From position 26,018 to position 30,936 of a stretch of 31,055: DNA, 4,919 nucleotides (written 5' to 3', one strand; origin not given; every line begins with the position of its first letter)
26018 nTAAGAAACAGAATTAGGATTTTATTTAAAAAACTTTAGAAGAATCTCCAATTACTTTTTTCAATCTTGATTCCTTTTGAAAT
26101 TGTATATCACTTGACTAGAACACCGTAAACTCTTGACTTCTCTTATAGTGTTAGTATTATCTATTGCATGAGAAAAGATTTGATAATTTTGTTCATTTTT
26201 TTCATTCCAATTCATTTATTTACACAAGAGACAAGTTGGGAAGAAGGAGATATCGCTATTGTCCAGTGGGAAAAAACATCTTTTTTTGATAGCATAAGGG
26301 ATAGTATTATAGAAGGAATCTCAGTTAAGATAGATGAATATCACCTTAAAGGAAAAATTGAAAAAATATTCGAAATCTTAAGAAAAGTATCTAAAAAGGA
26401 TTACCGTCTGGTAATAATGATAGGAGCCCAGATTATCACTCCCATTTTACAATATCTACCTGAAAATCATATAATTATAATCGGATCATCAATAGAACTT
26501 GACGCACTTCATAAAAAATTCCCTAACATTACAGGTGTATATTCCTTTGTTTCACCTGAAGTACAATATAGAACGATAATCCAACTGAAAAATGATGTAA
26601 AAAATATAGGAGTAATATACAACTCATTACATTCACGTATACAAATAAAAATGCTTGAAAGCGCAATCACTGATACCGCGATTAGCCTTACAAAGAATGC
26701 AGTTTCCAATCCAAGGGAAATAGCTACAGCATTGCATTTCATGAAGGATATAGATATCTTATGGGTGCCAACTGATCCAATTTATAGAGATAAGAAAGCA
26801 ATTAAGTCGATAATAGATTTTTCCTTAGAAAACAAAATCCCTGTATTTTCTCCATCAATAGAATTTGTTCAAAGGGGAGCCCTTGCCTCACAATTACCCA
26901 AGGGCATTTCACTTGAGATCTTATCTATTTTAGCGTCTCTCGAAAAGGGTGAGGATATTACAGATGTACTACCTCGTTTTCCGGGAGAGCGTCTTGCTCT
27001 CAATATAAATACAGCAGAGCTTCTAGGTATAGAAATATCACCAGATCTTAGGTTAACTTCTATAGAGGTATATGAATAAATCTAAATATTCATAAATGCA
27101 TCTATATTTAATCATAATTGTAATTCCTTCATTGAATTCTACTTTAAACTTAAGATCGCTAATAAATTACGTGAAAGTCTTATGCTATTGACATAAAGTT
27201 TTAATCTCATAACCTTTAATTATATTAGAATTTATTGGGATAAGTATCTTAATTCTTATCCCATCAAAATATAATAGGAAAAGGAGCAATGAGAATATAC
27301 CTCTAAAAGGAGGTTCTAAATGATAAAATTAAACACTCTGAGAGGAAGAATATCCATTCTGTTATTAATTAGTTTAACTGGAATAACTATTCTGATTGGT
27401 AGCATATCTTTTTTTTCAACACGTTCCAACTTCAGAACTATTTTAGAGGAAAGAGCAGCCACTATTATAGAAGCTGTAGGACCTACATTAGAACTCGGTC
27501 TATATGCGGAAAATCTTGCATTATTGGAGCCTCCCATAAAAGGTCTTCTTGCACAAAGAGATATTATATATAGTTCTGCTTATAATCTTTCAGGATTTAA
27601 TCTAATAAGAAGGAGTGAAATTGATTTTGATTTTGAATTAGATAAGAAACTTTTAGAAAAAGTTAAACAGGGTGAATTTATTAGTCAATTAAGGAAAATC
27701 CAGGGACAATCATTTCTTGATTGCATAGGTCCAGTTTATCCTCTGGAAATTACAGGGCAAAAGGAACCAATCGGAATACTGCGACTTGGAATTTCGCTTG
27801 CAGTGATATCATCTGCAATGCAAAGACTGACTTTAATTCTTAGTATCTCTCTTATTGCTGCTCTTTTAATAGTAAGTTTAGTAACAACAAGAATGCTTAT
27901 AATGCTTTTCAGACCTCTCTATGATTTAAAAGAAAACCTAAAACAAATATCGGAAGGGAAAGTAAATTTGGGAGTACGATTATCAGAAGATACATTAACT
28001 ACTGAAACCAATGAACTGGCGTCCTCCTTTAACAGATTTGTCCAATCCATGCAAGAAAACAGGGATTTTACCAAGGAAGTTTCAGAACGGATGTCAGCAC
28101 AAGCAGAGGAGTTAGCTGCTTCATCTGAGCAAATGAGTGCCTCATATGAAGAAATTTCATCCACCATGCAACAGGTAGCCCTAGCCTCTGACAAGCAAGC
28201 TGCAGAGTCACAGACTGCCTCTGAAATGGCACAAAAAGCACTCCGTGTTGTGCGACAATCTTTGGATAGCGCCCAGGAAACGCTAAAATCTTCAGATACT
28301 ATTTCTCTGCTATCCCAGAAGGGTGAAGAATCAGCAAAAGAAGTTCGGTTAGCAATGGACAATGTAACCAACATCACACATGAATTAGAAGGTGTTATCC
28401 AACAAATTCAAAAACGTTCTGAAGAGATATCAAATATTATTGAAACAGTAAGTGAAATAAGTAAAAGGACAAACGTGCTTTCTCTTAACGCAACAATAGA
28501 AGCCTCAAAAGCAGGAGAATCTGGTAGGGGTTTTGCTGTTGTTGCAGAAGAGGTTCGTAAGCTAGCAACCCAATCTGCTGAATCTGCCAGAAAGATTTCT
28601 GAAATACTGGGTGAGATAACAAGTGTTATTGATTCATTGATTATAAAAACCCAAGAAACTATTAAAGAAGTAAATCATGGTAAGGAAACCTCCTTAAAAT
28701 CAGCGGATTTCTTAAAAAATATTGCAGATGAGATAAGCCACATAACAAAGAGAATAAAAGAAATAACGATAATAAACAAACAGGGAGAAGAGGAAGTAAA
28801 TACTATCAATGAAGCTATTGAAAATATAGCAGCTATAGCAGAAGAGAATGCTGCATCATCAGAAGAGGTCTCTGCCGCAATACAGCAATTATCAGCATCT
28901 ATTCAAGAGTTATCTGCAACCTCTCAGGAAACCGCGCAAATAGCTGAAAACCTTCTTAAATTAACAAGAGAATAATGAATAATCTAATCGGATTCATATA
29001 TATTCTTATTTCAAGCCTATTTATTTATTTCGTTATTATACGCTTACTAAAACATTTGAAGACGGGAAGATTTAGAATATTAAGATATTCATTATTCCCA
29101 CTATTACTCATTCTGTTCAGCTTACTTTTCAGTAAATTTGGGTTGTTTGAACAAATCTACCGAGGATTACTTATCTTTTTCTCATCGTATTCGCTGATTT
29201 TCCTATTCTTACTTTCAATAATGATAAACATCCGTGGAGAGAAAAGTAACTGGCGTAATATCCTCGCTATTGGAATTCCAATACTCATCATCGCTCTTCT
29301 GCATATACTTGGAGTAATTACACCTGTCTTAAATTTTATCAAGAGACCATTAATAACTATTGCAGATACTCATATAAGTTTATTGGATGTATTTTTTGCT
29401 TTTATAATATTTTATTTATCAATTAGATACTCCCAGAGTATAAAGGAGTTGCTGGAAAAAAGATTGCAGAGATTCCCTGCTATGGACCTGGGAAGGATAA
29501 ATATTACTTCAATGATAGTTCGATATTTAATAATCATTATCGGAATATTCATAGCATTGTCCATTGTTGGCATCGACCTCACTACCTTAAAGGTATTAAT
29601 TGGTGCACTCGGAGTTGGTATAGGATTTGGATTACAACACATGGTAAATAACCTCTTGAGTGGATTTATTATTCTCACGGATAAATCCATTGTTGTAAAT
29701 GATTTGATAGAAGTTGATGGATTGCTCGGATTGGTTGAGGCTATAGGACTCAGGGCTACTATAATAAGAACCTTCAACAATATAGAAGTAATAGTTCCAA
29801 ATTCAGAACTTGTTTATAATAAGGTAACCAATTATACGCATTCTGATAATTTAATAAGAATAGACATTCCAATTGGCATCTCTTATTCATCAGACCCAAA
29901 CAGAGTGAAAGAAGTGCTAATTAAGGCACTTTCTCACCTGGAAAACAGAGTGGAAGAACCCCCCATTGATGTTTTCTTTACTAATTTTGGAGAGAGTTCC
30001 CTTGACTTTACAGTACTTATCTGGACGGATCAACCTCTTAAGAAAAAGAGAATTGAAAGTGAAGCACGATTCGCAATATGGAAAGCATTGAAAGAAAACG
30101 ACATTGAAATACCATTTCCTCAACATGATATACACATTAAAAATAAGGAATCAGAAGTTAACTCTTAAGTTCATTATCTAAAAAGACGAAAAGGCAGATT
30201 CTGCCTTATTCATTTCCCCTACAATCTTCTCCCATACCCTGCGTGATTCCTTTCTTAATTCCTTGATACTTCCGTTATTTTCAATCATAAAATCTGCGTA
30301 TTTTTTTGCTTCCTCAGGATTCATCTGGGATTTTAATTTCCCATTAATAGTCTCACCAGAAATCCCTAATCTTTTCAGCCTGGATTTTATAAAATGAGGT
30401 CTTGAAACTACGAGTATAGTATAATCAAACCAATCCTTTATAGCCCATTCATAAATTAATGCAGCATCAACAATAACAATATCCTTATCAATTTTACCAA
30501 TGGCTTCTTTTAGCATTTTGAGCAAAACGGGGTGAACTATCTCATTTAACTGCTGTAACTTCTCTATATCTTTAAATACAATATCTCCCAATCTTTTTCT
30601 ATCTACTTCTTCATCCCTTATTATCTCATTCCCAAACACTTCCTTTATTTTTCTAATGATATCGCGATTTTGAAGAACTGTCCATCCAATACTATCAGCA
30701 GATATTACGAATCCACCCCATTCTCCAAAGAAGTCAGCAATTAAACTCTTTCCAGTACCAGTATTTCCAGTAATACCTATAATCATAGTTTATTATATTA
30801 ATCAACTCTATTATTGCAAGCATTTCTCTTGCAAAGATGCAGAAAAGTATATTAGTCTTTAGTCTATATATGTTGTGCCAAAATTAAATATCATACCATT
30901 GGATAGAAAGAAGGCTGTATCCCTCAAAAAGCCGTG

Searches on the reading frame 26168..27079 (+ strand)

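Call 92: search_protein_families(library=pfam, proteins=[window:26168-27079:+])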
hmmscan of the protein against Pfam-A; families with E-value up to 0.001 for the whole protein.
window:26168-27079:+ (303 aa): 1 family
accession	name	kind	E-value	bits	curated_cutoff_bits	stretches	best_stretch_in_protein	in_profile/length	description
PF04392.18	ABC_sub_bind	-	3e-17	63.2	25.9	1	48-291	29-282/293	ABC transporter substrate binding protein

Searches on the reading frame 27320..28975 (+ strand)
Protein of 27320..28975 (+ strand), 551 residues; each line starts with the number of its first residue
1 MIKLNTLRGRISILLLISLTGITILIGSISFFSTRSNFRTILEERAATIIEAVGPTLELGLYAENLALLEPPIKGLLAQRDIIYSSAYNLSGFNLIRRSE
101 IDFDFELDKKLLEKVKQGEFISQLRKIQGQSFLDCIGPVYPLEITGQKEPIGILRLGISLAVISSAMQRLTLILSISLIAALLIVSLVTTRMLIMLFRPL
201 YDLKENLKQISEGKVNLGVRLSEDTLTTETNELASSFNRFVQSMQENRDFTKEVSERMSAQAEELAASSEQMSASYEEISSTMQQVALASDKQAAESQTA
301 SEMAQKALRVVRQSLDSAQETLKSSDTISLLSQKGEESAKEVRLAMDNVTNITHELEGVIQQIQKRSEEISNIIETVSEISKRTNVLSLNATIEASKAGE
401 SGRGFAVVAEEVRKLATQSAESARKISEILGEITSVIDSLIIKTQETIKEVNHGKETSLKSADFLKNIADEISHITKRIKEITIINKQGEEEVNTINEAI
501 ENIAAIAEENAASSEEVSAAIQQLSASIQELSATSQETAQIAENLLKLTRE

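Call 92: search_protein_families(library=pfam, proteins=[window:27320-28975:+])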
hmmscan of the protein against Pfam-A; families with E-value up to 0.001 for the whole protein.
window:27320-28975:+ (551 aa): 4 families
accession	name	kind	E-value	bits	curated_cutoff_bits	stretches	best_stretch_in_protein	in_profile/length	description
PF00015.26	MCPsignal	-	9.4e-36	123.7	34.6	1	352-506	17-171/172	Methyl-accepting chemotaxis protein (MCP) signalling domain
PF06103.16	DUF948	-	6.5e-05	23.5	37.2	0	322-387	22-87/89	Bacterial protein of unknown function (DUF948)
PF00672.30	HAMP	-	7.3e-05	23.5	25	0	198-245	8-52/53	HAMP domain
PF20155.4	TMP_3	-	0.0001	22.5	41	1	467-547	5-78/192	Tape measure protein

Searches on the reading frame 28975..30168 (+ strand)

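Call 92: search_protein_families(library=pfam, proteins=[window:28975-30168:+])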
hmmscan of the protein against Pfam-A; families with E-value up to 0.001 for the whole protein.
window:28975-30168:+ (397 aa): 3 families
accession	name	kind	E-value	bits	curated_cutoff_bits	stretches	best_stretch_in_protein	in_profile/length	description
PF00924.24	MS_channel_2nd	-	2.3e-20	72.9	20.2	1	223-289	2-68/68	Mechanosensitive ion channel, beta-domain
PF21082.3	MS_channel_3rd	-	1.1e-18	67.9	21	1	296-379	1-88/88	Mechanosensitive ion channel MscS, C-terminal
PF21088.3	MS_channel_1st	-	1.2e-07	32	23.1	1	181-221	2-42/42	Mechanosensitive ion channel, transmembrane helices 2/3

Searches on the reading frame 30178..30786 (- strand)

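Call 92: search_protein_families(library=pfam, proteins=[window:30178-30786:-])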
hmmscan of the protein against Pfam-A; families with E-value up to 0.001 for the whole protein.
window:30178-30786:- (202 aa): 2 families
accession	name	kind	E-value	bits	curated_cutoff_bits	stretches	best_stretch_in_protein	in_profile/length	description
PF01121.26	CoaE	-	2.3e-34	119.1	27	1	1-176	1-180/180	Dephospho-CoA kinase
PF13238.12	AAA_18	-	0.00028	21.8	29.4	1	3-147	1-118/128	AAA domain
